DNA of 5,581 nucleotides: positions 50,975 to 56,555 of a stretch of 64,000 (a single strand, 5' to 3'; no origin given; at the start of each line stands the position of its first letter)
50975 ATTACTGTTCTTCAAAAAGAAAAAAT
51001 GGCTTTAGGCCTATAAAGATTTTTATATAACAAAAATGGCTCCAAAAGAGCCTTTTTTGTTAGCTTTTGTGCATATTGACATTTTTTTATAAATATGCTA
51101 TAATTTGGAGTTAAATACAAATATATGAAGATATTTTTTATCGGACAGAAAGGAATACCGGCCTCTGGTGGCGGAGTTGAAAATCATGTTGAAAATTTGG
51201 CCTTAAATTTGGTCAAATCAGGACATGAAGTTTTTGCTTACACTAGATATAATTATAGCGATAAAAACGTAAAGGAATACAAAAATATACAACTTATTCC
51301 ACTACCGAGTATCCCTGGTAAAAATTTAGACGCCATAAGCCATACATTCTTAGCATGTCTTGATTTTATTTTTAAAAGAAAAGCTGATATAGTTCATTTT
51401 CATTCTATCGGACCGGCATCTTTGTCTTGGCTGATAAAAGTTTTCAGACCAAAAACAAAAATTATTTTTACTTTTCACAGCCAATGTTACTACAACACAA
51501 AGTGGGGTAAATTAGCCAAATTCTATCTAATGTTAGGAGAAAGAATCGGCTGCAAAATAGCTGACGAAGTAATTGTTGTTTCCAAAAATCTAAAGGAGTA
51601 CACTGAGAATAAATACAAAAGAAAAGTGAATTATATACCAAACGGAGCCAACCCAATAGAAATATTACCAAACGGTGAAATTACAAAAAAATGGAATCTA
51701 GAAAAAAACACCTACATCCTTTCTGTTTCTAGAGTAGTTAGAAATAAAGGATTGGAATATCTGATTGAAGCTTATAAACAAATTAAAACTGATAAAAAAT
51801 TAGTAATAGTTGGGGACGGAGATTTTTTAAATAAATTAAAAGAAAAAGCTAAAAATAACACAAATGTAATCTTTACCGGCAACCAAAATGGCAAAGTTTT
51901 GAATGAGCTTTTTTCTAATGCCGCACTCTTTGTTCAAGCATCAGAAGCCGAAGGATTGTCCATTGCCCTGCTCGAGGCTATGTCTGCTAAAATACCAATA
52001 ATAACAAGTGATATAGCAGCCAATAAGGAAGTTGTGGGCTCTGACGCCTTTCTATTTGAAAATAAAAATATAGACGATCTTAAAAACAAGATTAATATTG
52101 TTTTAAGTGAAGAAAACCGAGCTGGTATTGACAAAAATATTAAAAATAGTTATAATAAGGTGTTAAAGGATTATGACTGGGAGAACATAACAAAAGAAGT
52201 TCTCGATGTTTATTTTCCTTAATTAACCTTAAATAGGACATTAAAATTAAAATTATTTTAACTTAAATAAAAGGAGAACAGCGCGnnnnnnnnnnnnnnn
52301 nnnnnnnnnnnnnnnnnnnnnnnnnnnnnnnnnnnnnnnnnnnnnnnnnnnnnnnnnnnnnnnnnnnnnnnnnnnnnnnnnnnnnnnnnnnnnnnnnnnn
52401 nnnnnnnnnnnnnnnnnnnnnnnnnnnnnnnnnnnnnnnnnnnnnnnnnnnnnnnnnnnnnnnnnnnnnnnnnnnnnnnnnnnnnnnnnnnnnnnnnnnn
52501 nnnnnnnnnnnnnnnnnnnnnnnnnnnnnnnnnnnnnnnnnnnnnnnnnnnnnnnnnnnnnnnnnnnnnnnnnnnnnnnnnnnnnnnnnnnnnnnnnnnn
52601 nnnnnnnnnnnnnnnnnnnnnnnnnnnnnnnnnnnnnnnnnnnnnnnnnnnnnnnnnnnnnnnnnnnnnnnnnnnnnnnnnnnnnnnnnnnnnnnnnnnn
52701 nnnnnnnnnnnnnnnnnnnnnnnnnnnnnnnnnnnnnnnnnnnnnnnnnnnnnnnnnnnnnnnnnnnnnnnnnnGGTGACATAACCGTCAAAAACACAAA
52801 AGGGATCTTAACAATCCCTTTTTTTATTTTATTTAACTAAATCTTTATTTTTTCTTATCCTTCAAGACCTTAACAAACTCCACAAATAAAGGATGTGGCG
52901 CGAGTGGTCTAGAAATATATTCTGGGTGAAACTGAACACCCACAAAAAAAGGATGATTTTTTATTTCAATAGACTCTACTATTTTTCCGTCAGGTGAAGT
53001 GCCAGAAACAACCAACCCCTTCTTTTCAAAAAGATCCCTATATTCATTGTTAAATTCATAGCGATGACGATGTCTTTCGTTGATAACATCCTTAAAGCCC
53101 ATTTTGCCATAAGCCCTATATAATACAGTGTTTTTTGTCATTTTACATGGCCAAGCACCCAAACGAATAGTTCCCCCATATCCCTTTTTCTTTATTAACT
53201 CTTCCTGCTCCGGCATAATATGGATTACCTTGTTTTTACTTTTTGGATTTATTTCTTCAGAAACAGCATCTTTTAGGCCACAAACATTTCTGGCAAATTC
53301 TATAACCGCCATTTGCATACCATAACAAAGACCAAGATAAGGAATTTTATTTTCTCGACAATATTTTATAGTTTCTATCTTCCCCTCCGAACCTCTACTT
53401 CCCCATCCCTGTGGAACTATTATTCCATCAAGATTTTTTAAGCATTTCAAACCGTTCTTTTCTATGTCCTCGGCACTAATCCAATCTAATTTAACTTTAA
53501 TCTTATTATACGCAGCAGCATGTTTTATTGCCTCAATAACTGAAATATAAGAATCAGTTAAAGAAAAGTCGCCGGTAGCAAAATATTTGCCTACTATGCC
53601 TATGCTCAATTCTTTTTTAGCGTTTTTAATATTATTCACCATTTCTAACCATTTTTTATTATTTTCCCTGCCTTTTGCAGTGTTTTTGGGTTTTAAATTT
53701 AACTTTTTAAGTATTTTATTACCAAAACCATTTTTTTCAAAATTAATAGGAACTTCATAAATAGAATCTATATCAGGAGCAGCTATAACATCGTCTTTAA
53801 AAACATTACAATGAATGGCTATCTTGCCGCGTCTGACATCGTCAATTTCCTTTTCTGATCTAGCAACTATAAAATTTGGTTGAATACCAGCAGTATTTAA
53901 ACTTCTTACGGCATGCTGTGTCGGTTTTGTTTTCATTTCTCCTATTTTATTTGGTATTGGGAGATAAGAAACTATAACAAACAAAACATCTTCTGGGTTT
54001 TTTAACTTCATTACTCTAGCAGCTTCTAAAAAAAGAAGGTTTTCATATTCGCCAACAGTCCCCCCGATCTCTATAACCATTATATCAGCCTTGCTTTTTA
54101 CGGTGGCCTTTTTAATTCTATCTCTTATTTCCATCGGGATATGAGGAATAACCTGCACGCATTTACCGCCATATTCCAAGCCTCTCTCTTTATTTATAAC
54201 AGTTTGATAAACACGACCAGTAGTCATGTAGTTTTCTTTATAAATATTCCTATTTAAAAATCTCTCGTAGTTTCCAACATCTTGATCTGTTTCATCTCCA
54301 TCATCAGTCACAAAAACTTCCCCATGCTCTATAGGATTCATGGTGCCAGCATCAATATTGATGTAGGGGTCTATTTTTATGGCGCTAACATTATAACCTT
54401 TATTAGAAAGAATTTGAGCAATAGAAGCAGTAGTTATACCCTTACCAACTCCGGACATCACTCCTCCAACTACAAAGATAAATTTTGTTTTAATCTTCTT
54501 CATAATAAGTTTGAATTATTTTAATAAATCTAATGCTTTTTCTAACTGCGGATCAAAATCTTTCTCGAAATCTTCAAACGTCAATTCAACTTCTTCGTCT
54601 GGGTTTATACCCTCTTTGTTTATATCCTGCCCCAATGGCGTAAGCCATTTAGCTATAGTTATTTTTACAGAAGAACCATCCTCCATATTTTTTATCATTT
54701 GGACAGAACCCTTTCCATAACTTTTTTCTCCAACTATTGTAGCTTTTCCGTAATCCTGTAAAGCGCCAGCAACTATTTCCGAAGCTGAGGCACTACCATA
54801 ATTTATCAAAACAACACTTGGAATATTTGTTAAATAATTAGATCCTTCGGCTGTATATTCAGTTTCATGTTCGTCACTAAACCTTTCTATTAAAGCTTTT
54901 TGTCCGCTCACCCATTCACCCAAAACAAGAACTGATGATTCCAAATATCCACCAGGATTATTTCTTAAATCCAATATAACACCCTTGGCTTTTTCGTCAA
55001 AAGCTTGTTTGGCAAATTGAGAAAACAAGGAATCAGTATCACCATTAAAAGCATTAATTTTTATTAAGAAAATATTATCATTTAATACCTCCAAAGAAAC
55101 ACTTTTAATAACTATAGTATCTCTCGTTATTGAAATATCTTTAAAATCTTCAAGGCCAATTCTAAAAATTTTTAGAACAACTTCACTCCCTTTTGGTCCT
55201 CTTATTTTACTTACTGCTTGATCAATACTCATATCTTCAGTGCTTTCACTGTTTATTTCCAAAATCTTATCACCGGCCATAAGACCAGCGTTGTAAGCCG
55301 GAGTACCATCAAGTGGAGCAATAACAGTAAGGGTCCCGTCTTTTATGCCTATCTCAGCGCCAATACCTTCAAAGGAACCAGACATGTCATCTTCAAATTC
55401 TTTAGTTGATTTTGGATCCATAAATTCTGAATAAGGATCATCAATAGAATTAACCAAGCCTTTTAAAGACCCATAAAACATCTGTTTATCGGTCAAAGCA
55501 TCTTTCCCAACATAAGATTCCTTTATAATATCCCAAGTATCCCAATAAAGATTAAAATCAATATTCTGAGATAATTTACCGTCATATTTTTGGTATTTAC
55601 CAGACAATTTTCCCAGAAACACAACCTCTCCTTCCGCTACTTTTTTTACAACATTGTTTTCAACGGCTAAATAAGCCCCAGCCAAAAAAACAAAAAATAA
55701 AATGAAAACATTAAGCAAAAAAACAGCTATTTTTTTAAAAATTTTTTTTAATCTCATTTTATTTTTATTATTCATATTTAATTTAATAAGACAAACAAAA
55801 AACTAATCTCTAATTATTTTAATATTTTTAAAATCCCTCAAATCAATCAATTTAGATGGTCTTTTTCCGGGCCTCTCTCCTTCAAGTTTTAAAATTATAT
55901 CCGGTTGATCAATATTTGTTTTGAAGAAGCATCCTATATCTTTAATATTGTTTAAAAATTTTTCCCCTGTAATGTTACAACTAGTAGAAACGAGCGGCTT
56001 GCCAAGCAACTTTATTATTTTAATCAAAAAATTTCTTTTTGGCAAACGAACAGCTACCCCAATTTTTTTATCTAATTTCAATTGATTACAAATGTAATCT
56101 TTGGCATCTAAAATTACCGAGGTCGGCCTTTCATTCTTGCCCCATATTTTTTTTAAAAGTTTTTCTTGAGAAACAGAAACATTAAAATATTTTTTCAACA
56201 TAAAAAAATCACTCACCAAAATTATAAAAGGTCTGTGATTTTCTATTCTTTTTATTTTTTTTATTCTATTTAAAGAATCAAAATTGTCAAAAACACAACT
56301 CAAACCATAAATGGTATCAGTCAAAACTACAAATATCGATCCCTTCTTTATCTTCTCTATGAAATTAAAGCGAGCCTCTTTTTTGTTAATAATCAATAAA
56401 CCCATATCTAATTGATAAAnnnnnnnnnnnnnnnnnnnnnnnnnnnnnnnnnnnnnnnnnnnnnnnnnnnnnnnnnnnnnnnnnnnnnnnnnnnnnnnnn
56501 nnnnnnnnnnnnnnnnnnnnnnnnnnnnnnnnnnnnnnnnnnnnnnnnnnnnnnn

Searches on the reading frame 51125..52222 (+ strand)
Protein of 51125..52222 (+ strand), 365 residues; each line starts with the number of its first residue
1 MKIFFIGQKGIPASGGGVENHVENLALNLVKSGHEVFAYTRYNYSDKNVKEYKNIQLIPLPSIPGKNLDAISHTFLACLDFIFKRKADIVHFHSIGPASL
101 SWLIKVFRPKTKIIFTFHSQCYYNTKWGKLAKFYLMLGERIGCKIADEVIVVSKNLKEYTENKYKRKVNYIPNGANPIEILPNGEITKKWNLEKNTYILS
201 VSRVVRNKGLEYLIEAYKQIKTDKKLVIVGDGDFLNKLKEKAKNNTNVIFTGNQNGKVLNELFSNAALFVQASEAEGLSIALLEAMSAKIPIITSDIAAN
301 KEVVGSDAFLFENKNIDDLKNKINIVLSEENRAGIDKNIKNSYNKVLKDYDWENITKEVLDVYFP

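Call 78: search_protein_families(library=pfam, proteins=[window:51125-52222:+], max_evalue=0.00001)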
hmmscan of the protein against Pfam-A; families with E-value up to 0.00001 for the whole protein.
window:51125-52222:+ (365 aa): 6 families
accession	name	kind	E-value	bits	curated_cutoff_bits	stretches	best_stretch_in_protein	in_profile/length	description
PF00534.26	Glycos_transf_1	-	2.1e-34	119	26.4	1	186-337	5-167/172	Glycosyl transferases group 1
PF13692.12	Glyco_trans_1_4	-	8.7e-29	101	27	1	197-328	3-141/142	Glycosyl transferases group 1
PF13439.12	Glyco_transf_4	-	8e-25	88.2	28.5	1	16-176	2-167/170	Glycosyltransferase Family 4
PF13579.12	Glyco_trans_4_4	-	9.2e-12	46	29.7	1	16-174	1-158/158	Glycosyl transferase 4-like domain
PF09314.17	DUF1972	-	9.6e-09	35.5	25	1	2-175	3-185/186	Domain of unknown function (DUF1972)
PF20706.3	GT4-conflict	-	1.1e-06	28.3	26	1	15-296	11-312/385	Family 4 Glycosyltransferase in conflict systems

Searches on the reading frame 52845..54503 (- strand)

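Call 78: search_protein_families(library=pfam, proteins=[window:52845-54503:-], max_evalue=0.00001)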
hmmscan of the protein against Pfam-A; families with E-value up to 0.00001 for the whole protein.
window:52845-54503:- (552 aa): 4 families
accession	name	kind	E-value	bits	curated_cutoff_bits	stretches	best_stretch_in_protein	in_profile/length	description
PF06418.20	CTP_synth_N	-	7.2e-107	357.1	26.1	1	7-270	1-265/265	CTP synthase N-terminus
PF00117.34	GATase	-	1.5e-39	136.1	22.8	1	315-545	2-189/190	Glutamine amidotransferase class-I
PF07722.19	Peptidase_C26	-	9.2e-09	35.8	20.5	1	377-528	96-219/219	Peptidase C26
PF01656.29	CbiA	-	1.4e-08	35.2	25.4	1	12-179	3-54/125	CobQ/CobB/MinD/ParA nucleotide binding domain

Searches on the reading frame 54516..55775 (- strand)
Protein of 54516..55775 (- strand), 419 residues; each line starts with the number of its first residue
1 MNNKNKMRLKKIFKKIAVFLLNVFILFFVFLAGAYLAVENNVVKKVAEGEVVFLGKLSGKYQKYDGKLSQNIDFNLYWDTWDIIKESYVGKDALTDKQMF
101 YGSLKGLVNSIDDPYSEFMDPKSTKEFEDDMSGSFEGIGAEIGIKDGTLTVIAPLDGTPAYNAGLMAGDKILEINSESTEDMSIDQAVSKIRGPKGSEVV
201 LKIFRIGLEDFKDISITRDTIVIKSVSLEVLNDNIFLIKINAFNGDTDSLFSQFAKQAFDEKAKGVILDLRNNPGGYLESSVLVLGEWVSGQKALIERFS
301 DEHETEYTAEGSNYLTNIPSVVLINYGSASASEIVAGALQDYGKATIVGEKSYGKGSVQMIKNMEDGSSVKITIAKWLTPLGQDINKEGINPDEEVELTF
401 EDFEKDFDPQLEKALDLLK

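Call 78: search_protein_families(library=pfam, proteins=[window:54516-55775:-], max_evalue=0.00001)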
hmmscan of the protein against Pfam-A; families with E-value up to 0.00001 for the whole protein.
window:54516-55775:- (419 aa): 4 families
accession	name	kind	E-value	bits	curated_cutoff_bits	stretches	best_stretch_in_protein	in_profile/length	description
PF03572.23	Peptidase_S41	-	2e-47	161.3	24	1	236-396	3-165/165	Peptidase family S41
PF17820.7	PDZ_6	-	6.8e-12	45.4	27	1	153-203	4-52/54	PDZ domain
PF00595.29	PDZ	-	1.1e-10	42.2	23.2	1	135-203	11-80/81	PDZ domain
PF22694.1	CtpB_N-like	-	2.5e-07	31.5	27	1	73-121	37-83/85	Activating protease CtpB N-terminal domain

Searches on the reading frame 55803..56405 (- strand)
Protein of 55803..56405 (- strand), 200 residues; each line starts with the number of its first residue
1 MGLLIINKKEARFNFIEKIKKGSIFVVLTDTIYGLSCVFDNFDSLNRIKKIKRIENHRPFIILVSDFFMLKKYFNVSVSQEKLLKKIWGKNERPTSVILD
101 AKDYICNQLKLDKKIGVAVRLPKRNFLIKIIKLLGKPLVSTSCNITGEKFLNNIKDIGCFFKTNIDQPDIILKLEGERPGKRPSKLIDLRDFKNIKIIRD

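Call 78: search_protein_families(library=pfam, proteins=[window:55803-56405:-], max_evalue=0.00001)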
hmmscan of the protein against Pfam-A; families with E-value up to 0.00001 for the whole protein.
window:55803-56405:- (200 aa): 1 family
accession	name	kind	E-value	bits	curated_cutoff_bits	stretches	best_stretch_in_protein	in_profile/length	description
PF01300.24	Sua5_yciO_yrdC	-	1.4e-28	100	25.1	1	18-199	2-176/178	Telomere recombination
